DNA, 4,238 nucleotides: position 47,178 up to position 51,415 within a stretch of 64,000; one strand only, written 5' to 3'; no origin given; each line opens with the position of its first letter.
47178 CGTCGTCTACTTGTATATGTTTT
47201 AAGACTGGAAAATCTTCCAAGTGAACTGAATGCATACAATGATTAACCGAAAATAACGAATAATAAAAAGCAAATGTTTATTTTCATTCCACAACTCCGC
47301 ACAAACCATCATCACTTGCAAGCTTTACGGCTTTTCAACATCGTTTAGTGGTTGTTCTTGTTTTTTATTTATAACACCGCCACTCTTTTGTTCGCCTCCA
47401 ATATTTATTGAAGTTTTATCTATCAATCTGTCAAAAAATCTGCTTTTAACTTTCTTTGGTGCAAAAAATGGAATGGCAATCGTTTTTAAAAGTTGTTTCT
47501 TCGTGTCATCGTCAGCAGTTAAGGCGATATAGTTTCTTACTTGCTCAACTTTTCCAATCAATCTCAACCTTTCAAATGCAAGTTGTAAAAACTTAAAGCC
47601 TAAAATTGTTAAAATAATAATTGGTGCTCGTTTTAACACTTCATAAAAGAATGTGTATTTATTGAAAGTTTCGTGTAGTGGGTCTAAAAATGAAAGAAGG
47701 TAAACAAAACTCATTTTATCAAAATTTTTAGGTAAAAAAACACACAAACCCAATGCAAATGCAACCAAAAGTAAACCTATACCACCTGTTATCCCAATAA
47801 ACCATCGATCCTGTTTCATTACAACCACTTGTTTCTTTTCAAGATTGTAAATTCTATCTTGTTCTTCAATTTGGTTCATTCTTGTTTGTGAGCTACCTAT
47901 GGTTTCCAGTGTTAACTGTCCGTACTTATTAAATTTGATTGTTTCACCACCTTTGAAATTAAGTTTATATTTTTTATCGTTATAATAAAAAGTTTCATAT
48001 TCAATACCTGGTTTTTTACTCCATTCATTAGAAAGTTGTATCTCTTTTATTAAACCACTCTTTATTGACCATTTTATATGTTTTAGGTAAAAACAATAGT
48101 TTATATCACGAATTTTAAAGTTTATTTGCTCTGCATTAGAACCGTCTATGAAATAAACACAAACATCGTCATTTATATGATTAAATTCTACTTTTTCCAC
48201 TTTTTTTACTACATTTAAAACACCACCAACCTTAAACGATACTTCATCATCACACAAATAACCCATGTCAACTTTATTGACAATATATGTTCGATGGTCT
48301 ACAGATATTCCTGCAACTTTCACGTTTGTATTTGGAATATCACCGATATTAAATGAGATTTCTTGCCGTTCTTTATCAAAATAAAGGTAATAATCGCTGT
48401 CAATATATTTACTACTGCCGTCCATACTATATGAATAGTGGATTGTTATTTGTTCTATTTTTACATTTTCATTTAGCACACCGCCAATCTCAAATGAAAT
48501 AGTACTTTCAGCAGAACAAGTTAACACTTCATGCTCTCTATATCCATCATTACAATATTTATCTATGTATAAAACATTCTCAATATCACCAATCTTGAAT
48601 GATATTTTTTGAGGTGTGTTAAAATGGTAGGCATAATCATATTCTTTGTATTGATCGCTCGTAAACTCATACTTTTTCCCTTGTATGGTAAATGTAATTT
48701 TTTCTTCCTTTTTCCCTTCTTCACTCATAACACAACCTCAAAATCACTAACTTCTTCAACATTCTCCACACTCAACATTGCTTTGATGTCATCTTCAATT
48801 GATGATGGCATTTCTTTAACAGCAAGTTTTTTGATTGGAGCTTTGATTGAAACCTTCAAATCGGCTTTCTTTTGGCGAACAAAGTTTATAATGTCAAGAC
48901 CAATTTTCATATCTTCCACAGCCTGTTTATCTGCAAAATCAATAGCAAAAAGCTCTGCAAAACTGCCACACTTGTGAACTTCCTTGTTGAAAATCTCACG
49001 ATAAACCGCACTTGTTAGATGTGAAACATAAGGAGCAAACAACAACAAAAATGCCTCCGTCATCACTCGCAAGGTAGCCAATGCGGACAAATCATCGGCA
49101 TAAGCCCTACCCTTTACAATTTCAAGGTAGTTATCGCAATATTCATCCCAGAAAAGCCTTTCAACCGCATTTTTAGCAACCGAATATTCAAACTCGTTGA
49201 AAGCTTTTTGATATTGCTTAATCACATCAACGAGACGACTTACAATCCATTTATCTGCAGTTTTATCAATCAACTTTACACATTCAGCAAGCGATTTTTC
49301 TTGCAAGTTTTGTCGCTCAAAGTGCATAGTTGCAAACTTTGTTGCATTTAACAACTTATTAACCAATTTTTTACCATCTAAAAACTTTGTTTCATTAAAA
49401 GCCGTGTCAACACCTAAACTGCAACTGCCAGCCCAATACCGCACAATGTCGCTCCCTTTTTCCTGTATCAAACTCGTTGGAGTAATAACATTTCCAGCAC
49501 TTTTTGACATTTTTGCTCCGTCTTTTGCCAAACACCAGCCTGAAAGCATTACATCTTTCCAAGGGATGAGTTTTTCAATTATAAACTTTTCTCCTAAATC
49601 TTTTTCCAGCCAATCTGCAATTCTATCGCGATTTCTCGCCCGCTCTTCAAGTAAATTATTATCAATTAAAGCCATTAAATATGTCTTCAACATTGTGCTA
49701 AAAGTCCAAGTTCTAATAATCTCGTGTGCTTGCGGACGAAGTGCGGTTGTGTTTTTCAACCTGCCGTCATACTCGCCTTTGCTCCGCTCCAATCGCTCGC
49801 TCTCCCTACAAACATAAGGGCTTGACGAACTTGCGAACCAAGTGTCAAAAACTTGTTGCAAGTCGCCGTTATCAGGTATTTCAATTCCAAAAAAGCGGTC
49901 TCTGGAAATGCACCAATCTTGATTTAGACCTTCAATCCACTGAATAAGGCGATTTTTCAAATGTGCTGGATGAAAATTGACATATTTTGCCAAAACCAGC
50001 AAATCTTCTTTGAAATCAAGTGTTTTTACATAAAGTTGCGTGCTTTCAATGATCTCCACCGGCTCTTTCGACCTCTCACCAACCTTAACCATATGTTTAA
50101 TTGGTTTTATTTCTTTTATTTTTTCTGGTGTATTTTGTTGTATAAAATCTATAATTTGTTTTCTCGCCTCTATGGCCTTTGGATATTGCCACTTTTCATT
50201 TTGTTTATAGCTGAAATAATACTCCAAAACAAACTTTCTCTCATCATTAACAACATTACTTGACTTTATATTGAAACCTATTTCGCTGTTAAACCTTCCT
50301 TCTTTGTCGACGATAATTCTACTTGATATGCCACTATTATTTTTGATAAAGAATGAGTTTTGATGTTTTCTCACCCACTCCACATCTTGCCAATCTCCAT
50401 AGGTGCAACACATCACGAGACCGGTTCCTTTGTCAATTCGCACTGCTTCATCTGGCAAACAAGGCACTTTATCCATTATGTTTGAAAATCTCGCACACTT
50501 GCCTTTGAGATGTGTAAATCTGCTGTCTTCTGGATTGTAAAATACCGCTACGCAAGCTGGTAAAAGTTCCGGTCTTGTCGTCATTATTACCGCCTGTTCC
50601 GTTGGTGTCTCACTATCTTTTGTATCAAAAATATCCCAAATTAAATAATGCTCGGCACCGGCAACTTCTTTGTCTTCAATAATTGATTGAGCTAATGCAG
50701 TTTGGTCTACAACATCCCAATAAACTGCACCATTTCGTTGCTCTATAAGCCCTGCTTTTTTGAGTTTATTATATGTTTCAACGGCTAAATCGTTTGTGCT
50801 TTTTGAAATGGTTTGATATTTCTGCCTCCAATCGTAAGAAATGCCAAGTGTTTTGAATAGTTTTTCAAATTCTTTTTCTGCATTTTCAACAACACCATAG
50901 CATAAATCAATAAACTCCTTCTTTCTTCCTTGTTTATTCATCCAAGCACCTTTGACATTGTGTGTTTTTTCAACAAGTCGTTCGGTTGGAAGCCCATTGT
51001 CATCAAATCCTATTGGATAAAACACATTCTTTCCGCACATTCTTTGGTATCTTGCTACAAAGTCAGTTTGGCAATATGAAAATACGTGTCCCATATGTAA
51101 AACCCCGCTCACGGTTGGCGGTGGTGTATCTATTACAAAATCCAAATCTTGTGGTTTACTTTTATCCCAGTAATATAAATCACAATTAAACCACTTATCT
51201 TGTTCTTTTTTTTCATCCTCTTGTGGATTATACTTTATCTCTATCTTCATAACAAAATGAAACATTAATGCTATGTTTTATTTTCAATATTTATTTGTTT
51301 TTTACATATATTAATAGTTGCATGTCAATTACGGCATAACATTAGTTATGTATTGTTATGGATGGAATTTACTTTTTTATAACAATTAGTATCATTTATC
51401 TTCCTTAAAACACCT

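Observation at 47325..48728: Tandem-repeat membrane protein translationally coupled to valS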

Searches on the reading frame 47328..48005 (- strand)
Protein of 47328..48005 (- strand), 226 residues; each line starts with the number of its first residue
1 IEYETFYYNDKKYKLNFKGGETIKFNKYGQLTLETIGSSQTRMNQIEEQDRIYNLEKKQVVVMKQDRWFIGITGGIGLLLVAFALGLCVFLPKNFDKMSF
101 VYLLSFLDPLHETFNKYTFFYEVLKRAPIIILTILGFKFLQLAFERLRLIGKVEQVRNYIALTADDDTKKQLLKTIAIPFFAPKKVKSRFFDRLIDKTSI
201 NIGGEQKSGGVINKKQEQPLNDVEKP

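Call 48: find_homologous_proteins(query=A2, max_evalue=0.01)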
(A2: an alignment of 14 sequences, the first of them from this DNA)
Query A2 (14 sequences) (226 aa, profile of the alignment): 16 proteins with E <= 0.01 among 6123 candidates.
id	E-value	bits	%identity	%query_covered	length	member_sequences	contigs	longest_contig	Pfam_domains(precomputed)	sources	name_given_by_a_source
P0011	1.3e-95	338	47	88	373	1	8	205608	-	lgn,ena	-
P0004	5.6e-93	329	50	94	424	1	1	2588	-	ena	-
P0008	3.9e-91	323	47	91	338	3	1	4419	-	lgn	-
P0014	3.2e-88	313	52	84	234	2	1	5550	-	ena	-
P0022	1.8e-87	311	50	81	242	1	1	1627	-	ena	-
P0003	2.1e-86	308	76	90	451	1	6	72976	-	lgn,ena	-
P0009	2.0e-85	304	50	90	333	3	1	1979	-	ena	-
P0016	5.8e-77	277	41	90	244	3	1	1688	-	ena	-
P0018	2.1e-75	272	44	81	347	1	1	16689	-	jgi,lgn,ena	-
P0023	6.9e-74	267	43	84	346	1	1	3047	-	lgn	-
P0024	7.6e-74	266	38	86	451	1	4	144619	-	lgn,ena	-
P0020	2.0e-73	265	34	89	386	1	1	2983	-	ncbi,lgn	-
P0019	7.2e-72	260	40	81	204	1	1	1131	-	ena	-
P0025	5.7e-67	244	39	87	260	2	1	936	-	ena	-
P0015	6.6e-66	240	40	87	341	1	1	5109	-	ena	-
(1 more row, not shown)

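Call 49: search_solved_structures(query=A2, max_evalue=10)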
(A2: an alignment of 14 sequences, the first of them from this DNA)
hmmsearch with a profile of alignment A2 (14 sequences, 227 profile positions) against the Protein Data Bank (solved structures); distinct sequences matched with E-value up to 10: 1.
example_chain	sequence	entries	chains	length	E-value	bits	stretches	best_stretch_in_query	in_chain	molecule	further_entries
9lq5_C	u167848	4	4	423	6.2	9.9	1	21-130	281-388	CRISPR-associated protein Cmr3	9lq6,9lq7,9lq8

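Call 50: find_encoding_contigs(protein=P0024, flank=6000, max_places=2)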
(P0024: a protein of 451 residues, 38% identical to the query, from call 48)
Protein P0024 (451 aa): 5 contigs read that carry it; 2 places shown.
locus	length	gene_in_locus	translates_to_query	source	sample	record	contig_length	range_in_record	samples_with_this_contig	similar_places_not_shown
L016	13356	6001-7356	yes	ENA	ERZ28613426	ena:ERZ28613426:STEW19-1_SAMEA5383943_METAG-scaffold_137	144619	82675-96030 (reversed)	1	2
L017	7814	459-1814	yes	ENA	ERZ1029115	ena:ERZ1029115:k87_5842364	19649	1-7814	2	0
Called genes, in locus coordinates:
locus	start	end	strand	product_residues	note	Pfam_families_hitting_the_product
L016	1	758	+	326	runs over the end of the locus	-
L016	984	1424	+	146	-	-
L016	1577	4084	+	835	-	PF00133:tRNA-synt_1, PF01406:tRNA-synt_1e (faint), PF09334:tRNA-synt_1g, PF08264:Anticodon_1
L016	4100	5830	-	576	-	-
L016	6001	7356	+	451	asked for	-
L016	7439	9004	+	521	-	PF01921:tRNA-synt_1f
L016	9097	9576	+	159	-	-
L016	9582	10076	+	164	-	-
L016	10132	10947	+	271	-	PF13525:YfiO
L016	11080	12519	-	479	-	PF00361:Proton_antipo_M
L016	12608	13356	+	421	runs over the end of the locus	-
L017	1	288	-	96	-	?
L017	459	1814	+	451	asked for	-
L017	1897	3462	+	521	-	PF01921:tRNA-synt_1f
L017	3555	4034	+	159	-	-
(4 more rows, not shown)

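Call 80: search_protein_families(library=pfam, proteins=[L016:4100-5830:-], max_evalue=0.05)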
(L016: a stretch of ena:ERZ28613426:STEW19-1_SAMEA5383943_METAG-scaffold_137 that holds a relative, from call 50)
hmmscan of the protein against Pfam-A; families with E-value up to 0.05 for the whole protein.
L016:4100-5830:- (576 aa): 0 families

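Call 82: search_protein_families(library=ncbifam, proteins=[L016:7439-9004:+], max_evalue=0.001)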
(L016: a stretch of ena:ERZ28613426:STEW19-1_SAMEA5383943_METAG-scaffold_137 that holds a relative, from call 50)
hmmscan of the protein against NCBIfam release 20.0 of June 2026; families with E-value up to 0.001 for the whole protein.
L016:7439-9004:+ (521 aa): 3 families
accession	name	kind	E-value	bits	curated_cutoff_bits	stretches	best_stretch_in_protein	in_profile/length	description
NF001968.0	PRK00750.1-2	equivalog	6.9e-219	727.6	648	1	3-519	8-521/528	lysine--tRNA ligase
TIGR00467.1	lysS_arch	equivalog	1.4e-55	188.8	147.55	1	20-513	9-507/515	lysine--tRNA ligase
TIGR00464.1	gltX_bact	equivalog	2.2e-09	36.8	289.95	1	437-520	388-467/470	glutamate--tRNA ligase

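Call 94: find_related_loci(query=A2, collection=metagenome_contigs, flank=4000)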
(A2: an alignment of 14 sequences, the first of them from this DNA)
Query A2 (226 aa) in metagenome_contigs; peptide patterns used: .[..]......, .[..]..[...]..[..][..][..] (x = any residue, [..] = any of these).
449 stretches matched a pattern; 2 encode a relative of the query (tblastn E <= 1e-3); 2 distinct loci.
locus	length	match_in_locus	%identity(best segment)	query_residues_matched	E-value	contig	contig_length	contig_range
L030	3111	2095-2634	44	11-192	6e-38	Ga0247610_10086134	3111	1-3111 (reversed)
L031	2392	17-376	54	74-192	1e-32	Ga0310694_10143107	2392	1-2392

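Call 105: find_related_loci(query=A2, collection=viral_contigs, flank=4000)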
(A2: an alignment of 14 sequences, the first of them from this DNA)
Query A2 (226 aa) in viral_contigs; peptide patterns used: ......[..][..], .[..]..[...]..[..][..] (x = any residue, [..] = any of these).
53 stretches matched a pattern, but none encodes a relative of the query by tblastn (E <= 1e-3).

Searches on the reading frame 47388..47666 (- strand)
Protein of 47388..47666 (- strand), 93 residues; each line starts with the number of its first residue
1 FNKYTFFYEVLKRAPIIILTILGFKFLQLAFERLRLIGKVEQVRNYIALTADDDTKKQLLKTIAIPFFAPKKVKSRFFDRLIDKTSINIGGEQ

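Call 91: find_homologous_proteins(query=A4, max_evalue=1)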
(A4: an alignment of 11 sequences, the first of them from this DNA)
Query A4 (11 sequences) (93 aa, profile of the alignment): 8 proteins with E <= 1 among 702 candidates.
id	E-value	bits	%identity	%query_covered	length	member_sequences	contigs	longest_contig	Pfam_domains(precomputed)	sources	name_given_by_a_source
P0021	1.1e-33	133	67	90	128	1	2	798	-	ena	-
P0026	1.8e-25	107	57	85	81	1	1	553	-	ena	-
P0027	4.1e-24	103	71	78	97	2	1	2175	-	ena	-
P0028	1.4e-21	95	-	-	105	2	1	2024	-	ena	-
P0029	1.8e-21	94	25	78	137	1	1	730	-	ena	-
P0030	1.8e-21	94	29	75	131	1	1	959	-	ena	-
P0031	1.7e-19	88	28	78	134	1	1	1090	-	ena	-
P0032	1.2e-4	40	37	20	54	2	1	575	-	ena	-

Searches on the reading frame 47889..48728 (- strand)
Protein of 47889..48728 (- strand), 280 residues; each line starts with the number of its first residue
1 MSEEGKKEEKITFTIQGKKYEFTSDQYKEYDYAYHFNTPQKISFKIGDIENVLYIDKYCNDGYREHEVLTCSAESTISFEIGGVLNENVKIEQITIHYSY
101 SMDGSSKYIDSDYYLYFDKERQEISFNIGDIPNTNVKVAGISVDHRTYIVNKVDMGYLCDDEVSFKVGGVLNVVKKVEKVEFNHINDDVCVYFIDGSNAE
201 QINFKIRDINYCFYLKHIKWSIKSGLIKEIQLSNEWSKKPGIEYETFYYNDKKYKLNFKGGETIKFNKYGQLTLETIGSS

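Call 81: predict_structure(alignment_id=A3)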
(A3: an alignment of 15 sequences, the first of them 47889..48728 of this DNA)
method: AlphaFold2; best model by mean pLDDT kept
length: 280 residues; sequences in the alignment: 15
mean_pLDDT: 86.8   pTM: 0.85
mean pLDDT of the five models: 86.8, 84.0, 81.0, 75.6, 75.2
residues with pLDDT >= 90: 144; 70-90: 113; 50-70: 17; < 50: 6
segments of 3 or more residues with pLDDT < 50: 1-6
pLDDT, mean of each block of 10 residues (from residue 1): 56 87 89 89 94 91 76 92 95 88 76 87 95 96 94 87 93 94 92 83 88 92 92 75 71 83 90 84
secondary structure, 60 per line:
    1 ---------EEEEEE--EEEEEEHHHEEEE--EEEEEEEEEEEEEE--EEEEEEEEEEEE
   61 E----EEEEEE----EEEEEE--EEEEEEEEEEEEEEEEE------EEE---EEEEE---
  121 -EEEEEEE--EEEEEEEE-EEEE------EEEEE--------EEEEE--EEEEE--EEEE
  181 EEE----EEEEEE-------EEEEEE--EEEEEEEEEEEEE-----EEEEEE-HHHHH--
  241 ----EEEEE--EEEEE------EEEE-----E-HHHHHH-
elements in order: E10-15 E18-23 E27-30 E33-46 E49-61 E66-71 E76-81 E84-100 E107-109 E113-117 E122-128 E131-138 E140-143 E150-154 E163-167 E170-174 E177-183 E188-193 E201-206 E209-221 E227-232 H234-238 E245-249 E252-256 E263-266 H274-279

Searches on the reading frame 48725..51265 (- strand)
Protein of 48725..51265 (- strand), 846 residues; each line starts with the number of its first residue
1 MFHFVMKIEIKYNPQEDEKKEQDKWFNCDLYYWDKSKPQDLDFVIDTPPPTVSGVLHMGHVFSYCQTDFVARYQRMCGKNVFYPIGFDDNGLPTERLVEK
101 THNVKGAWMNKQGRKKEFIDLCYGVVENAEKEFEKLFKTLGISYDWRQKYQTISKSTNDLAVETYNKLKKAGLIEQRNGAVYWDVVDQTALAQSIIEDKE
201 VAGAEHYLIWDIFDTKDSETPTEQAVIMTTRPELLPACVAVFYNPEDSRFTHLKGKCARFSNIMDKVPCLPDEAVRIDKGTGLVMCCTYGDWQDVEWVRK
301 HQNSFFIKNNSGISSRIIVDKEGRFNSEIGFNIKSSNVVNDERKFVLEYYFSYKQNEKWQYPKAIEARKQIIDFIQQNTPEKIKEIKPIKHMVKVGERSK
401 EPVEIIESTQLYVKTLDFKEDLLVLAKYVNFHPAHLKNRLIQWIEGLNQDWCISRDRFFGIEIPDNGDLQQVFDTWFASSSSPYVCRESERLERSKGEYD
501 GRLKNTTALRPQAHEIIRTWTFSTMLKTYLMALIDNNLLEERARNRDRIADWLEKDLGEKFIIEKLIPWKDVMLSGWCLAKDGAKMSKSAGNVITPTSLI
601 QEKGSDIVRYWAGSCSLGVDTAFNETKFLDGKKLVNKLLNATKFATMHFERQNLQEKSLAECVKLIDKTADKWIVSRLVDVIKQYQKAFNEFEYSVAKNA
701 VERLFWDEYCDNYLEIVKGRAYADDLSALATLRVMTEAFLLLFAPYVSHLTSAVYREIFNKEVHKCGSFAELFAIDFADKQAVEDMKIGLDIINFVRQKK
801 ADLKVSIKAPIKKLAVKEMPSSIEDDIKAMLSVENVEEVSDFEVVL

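Call 6: search_protein_families(library=pfam, proteins=[window:48725-51265:-], max_evalue=0.01)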
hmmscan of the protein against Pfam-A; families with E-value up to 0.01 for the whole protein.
window:48725-51265:- (846 aa): 5 families
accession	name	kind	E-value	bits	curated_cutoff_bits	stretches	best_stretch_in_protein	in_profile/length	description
PF00133.28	tRNA-synt_1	-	2.2e-62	211.6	22.7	1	22-621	3-411/414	tRNA synthetases class I (I, L, M and V)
PF09334.17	tRNA-synt_1g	-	2.1e-28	99.6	20.1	3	44-197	2-136/391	tRNA synthetases class I (M)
PF08264.19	Anticodon_1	-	2.2e-23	83.2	25.1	1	671-813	1-146/148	Anticodon-binding domain of tRNA ligase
PF01406.26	tRNA-synt_1e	-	4.8e-06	26.6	27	0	50-190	17-138/301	tRNA synthetases class I (C) catalytic domain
PF01921.24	tRNA-synt_1f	-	0.0095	15.3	27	0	577-611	274-308/360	tRNA synthetases class I (K)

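Call 7: search_protein_families(library=ncbifam, proteins=[window:48725-51265:-], max_evalue=0.01)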
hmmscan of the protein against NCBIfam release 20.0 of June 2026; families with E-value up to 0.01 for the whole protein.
window:48725-51265:- (846 aa): 19 families
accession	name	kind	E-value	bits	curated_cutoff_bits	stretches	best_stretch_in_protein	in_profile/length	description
NF009687.0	PRK13208.1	equivalog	5.6e-220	732.6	738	3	6-464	4-411/801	valine--tRNA ligase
NF000540.1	alt_ValS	exception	1e-171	572.8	900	3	18-464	10-445/827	valine--tRNA ligase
TIGR00422.1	valS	equivalog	8.1e-150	500.5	612.1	1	10-837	3-785/863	valine--tRNA ligase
NF004349.1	PRK05729.1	equivalog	3e-117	393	704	1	11-836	3-764/860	valine--tRNA ligase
TIGR00392.1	ileS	equivalog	4.9e-85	286.4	621.4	3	9-246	3-245/861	isoleucine--tRNA ligase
NF011492.0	PRK14900.1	equivalog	8.9e-65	219.2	1783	2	365-845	325-799/1044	valine--tRNA ligase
NF008957.0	PRK12300.1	subfamily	1.6e-44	152.1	677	2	13-247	5-240/946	leucine--tRNA ligase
NF000257.1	MupA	exception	1.1e-38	132.6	1900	2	561-818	561-819/1024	mupirocin-resistant isoleucine--tRNA ligase MupA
TIGR00395.1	leuS_arch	equivalog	4.5e-38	130.8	648.5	2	18-247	4-234/938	leucine--tRNA ligase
TIGR00398.1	metG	equivalog_domain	3.6e-36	125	336.35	3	44-198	2-137/530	methionine--tRNA ligase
NF040702.1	ileS_w_GNAT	exception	4e-35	120.7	1999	3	18-243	23-259/1100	isoleucine--tRNA ligase, N-acetyltransferase domain-containing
NF000258.1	MupB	exception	3.6e-30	104.5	1900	2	547-818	549-821/1033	mupirocin-resistant isoleucine--tRNA ligase MupB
TIGR00396.1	leuS_bact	equivalog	1.1e-29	103.1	548.4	2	12-196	1-167/843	leucine--tRNA ligase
NF001100.0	PRK00133.1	equivalog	4.4e-28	98.2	587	2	50-193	14-138/676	methionine--tRNA ligase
NF008900.0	PRK12267.1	equivalog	4.7e-23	81.5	598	2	569-705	284-418/648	methionine--tRNA ligase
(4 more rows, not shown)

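Call 59: find_related_loci(query=window:48725-51265:-, collection=genome_contigs, flank=5000)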
Query window:48725-51265:- (846 aa) in genome_contigs; peptide patterns used: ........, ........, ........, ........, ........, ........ (x = any residue, [..] = any of these).
21 stretches matched a pattern; 5 encode a relative of the query (tblastn E <= 1e-3); 5 distinct loci.
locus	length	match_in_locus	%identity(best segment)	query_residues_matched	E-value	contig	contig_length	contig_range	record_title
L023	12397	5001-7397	86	6-837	0e+0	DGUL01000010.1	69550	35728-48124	MAG TPA_asm: Rickettsiales bacterium UBA4311 UBA4311_contig_74308, whole genome shotgun sequence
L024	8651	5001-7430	83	5-844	0e+0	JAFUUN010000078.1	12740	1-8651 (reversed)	MAG: Rickettsiales bacterium isolate RGIG4838 Roe_deer_Rumen-1__c365075, whole genome shotgun sequence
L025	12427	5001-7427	85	5-846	0e+0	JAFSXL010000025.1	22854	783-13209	MAG: Rickettsiales bacterium isolate RGIG3562 Goat_Rumen.Co__c873703, whole genome shotgun sequence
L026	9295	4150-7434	72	6-844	0e+0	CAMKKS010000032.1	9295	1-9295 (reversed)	MAG: uncultured Rickettsiales bacterium isolate SRR12081294_bin.85_metaWRAP_v1.3_MAG genome assembly, contig: ERZ1228976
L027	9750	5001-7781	71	6-826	0e+0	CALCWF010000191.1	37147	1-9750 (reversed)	MAG TPA_asm: uncultured Rickettsiales bacterium isolate SRR6425802_bin.121_CONCOCT_v1.1_MAG genome assembly, contig: ERZ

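Call 69: search_protein_families(library=padloc, proteins=[L024:7463-8476:+, L023:7452-8393:+], max_evalue=0.1)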
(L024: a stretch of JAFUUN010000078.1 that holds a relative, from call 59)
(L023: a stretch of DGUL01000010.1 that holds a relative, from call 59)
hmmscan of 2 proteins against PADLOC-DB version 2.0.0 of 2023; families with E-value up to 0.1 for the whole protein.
L024:7463-8476:+ (337 aa): 0 families

L023:7452-8393:+ (313 aa): 0 families

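Call 70: search_protein_families(library=phrogs, proteins=[L024:7463-8476:+, L023:7452-8393:+], max_evalue=0.1)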
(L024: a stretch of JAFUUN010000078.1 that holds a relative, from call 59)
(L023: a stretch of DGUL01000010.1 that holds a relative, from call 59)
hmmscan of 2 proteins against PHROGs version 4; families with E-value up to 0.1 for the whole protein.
L024:7463-8476:+ (337 aa): 1 family
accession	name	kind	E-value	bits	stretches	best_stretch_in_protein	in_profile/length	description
phrog_27251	-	unknown function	0.068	13.3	0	41-77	43-81/264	-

L023:7452-8393:+ (313 aa): 3 families
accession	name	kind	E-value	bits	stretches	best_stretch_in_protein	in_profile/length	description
phrog_1775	-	head and packaging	0.0024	16.4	1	7-263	478-671/1609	minor head protein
phrog_5384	-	unknown function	0.019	16.2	1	77-144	20-87/117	-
phrog_34659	-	unknown function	0.075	13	0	134-261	229-352/433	-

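Call 80: search_protein_families(library=pfam, proteins=[L024:7463-8476:+, L025:7434-8369:+, L023:7452-8393:+], max_evalue=0.05)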
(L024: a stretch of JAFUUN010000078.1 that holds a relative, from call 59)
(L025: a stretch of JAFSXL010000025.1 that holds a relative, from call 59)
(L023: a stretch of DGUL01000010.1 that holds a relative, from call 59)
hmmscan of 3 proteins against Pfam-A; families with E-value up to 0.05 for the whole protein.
L024:7463-8476:+ (337 aa): 0 families

L025:7434-8369:+ (311 aa): 0 families

L023:7452-8393:+ (313 aa): 2 families
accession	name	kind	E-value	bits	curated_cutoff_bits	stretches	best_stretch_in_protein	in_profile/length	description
PF20990.2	DUF2207_C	-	0.001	19.2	33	1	78-279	62-242/247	Predicted membrane protein (DUF2207) C-terminal domain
PF25101.1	Spectrin_7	-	0.023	15.5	27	1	33-91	36-94/99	Animal spectrin repeats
